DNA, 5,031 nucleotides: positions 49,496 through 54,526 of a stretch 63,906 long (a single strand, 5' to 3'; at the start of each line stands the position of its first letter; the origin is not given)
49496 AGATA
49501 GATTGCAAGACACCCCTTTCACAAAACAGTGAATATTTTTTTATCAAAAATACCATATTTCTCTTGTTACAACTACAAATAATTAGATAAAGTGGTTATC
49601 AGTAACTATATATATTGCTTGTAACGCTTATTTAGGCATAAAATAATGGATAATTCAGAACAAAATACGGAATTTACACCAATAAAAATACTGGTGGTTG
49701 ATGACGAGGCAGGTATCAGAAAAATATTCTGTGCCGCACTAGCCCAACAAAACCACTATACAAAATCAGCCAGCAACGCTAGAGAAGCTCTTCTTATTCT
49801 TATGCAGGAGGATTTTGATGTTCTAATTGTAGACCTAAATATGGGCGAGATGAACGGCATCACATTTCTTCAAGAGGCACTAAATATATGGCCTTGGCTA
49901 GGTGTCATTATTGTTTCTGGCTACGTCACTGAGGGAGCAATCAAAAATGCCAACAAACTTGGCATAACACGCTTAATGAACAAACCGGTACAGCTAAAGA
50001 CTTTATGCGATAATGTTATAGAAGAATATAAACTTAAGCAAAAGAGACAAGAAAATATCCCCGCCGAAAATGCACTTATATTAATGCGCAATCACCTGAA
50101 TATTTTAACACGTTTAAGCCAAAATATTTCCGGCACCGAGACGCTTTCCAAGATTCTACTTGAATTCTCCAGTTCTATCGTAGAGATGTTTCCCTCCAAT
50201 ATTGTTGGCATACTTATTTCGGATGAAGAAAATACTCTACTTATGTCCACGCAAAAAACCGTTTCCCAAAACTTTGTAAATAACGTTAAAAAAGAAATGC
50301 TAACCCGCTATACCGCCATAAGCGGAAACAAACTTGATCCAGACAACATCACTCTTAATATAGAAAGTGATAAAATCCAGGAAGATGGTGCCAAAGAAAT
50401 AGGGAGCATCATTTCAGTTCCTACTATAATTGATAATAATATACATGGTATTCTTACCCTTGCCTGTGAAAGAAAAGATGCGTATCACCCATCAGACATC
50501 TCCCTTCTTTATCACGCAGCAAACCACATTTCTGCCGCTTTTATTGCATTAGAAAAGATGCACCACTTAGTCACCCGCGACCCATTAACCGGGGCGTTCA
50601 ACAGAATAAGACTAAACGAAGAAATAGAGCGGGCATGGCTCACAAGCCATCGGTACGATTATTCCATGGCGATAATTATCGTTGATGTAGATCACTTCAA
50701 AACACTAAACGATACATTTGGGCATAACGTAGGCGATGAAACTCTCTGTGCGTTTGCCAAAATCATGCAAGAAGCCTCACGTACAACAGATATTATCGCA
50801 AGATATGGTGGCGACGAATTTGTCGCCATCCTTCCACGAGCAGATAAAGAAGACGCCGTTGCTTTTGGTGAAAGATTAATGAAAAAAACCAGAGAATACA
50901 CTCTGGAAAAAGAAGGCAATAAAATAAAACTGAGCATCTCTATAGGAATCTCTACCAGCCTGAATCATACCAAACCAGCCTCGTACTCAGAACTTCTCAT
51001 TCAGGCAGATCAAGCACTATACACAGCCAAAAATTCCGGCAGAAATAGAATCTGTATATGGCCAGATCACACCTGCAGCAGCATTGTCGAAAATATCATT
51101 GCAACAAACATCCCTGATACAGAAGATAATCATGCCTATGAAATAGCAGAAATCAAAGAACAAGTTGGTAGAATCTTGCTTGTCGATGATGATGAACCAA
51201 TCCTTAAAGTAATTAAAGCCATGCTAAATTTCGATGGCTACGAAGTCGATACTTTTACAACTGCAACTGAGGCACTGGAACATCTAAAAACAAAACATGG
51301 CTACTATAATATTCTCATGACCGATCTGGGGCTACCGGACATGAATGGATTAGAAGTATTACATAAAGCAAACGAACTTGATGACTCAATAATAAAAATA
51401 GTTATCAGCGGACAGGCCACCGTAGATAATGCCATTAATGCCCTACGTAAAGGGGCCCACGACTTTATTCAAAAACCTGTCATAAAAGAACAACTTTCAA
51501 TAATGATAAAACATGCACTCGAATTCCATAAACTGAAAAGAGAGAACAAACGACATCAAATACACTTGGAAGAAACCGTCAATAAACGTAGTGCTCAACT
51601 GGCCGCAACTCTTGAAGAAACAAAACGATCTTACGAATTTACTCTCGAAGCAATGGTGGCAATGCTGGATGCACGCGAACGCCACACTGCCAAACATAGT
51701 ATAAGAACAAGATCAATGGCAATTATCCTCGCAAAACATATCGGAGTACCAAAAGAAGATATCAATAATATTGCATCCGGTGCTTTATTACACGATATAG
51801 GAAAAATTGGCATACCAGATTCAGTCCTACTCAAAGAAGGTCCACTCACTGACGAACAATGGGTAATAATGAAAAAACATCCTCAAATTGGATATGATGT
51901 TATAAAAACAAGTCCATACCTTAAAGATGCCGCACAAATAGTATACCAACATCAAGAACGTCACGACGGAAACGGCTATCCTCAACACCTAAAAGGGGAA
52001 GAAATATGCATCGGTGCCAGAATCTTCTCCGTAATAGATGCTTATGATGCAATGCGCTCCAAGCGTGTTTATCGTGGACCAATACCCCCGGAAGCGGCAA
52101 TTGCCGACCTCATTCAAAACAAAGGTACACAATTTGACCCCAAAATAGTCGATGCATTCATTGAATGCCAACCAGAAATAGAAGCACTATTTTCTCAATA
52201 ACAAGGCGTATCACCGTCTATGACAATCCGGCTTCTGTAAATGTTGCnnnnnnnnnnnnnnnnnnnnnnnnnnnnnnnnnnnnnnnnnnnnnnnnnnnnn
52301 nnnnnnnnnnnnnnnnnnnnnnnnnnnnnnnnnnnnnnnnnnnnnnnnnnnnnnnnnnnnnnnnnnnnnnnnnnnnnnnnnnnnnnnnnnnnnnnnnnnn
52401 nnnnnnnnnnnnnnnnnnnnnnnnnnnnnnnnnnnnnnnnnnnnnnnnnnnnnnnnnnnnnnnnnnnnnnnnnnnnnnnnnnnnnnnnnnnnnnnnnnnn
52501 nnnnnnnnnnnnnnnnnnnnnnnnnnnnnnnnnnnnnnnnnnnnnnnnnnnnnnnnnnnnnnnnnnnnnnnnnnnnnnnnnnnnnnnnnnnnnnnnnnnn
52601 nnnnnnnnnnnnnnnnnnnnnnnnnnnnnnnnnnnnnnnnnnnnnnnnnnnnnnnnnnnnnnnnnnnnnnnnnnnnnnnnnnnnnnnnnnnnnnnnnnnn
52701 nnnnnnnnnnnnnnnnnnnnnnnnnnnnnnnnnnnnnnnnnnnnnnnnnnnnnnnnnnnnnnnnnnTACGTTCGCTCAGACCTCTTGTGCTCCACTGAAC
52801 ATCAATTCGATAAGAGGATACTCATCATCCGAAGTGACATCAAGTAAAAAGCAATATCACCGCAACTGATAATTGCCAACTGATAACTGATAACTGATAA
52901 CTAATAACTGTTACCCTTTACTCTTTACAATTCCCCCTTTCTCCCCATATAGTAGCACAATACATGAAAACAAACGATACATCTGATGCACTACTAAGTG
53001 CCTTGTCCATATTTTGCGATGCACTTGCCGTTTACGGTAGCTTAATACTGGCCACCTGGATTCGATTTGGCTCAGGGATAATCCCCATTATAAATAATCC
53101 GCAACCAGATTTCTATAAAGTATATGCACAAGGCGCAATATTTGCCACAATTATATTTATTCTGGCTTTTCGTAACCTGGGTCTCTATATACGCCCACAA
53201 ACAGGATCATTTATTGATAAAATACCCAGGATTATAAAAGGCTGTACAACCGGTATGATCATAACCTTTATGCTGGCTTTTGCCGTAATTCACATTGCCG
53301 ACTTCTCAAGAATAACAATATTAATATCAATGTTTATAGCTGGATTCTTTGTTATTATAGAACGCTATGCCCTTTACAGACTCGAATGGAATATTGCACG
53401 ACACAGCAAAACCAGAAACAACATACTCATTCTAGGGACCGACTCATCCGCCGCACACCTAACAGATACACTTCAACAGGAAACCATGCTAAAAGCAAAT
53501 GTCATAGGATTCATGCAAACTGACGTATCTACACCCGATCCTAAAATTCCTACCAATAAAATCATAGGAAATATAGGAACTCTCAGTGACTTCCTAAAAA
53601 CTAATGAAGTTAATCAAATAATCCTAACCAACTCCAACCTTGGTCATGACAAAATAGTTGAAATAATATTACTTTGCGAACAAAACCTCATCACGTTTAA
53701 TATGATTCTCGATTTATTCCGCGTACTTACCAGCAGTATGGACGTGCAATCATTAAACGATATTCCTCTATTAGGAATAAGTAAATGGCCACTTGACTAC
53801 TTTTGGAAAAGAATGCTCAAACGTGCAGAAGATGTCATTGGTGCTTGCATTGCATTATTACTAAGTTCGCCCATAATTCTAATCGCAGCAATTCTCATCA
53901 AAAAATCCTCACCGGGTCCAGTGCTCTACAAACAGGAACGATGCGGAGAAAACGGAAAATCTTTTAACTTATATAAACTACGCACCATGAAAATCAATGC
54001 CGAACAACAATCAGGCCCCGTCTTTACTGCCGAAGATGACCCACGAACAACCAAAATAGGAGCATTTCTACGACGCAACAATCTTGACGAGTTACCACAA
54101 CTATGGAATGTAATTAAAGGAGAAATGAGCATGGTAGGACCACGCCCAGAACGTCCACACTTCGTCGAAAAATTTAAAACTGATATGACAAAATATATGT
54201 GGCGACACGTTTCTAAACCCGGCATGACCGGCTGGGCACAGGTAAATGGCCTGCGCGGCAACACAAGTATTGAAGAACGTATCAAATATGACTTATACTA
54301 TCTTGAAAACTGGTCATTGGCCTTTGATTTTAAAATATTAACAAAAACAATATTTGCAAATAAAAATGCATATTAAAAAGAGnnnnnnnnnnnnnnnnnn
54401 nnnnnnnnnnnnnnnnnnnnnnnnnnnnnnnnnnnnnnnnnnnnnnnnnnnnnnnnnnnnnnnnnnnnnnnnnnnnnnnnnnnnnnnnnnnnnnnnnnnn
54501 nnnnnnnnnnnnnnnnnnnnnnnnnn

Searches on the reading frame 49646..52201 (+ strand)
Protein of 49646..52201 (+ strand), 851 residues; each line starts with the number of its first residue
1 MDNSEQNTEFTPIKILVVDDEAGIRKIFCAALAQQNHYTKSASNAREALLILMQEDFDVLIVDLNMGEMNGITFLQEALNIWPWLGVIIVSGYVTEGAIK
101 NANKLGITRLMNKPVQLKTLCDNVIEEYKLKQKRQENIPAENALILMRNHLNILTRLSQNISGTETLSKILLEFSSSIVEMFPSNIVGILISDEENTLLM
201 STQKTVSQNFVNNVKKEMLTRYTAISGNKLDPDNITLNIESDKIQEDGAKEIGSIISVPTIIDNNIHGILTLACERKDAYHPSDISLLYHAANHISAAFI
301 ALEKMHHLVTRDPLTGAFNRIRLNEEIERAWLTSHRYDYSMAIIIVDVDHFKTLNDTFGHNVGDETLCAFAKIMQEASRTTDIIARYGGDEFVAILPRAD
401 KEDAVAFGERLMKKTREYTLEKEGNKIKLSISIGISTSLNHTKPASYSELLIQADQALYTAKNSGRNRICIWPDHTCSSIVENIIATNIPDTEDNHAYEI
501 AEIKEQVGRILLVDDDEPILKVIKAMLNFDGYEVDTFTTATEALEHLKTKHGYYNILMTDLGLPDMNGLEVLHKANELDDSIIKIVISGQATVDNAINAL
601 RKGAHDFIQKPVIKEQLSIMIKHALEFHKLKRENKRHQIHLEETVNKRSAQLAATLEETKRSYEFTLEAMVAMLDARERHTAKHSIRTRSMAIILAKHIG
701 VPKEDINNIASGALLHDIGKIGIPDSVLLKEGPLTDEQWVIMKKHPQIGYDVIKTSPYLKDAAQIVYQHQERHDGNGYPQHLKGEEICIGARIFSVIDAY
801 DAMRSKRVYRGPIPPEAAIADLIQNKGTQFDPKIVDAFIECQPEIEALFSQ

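Call 6: search_protein_families(library=ncbifam, proteins=[window:49646-52201:+], max_evalue=0.001)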
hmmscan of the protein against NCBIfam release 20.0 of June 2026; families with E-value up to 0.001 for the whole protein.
window:49646-52201:+ (851 aa): 117 families (the best 25 are shown)
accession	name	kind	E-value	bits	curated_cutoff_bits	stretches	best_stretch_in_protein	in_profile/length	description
NF053512.1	nitric_RR_NosR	exception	5.6e-87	292.5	400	2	510-846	1-358/422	response regulator c-di-GMP phosphodiesterase, NosR family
NF007135.0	PRK09581.1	equivalog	2e-62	211.5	474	3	302-470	285-453/457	PleD family two-component system response regulator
NF047654.1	DiguCycDgcRLepto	equivalog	7.8e-51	172.7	500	3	304-470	128-294/295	diguanylate cyclase DgcR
TIGR00254.1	GGDEF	domain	2e-49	167.5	37.4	1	307-470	3-165/168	diguanylate cyclase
NF038266.1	diguan_SiaD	equivalog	1.2e-43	149.4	290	1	303-469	88-252/252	biofilm regulation diguanylate cyclase SiaD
NF007380.0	PRK09894.1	equivalog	2.2e-39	135.6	256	1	306-475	126-290/296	diguanylate cyclase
NF051870.1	NAssimRespRegNtrX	equivalog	1.5e-36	126.2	600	2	510-651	4-147/452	nitrogen assimilation response regulator NtrX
NF007423.1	PRK09966.1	equivalog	2e-36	125.7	325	1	304-462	234-390/390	diguanylate cyclase DgcN/YfiN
NF041606.1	dguan_cyc_DgcA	equivalog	3e-36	125.1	370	1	227-471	96-338/340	diguanylate cyclase DgcA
TIGR01818.1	ntrC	equivalog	3.6e-36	125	558.6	2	510-639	1-128/463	nitrogen regulation protein NR(I)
NF008469.0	PRK11361.1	equivalog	7.3e-36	123.8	714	2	507-641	4-136/461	acetoacetate metabolism transcriptional regulator AtoC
NF051473.1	DigCycDgcsShew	equivalog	9e-35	120.5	400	1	300-471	126-290/291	diguanylate cyclase DgcS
NF007599.0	PRK10245.1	equivalog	6e-34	117.1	402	1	304-469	205-367/371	diguanylate cyclase AdrA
NF006900.1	PRK09390.1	equivalog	1.1e-33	116.5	255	2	509-652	6-143/203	response regulator FixJ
NF007298.0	PRK09776.1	equivalog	3.5e-33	114.6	1135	1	302-475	677-848/1111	diguanylate cyclase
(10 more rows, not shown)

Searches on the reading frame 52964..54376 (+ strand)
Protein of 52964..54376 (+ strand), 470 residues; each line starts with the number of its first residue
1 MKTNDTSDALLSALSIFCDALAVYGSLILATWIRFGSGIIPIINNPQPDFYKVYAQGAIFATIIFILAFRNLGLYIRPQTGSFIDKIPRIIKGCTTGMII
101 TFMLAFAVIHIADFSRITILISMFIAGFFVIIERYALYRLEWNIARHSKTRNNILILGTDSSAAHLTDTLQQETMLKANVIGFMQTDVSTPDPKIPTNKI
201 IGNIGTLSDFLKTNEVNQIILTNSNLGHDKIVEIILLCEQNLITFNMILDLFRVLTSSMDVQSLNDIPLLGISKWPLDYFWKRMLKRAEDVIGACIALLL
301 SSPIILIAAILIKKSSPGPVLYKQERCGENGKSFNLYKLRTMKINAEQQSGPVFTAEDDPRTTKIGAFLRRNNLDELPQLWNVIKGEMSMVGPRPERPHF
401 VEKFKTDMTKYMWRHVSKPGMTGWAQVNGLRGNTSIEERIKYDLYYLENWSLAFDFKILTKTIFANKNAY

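Call 46: search_protein_families(library=pfam, proteins=[window:52964-54376:+], max_evalue=0.0001)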
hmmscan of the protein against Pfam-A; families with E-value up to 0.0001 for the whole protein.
window:52964-54376:+ (470 aa): 2 families
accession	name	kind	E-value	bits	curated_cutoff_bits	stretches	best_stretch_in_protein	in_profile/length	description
PF02397.22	Bac_transf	-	7.5e-69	231.3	27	1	286-465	1-176/179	Bacterial sugar transferase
PF13727.12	CoA_binding_3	-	5.2e-15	56.3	25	1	72-246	3-172/175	CoA-binding domain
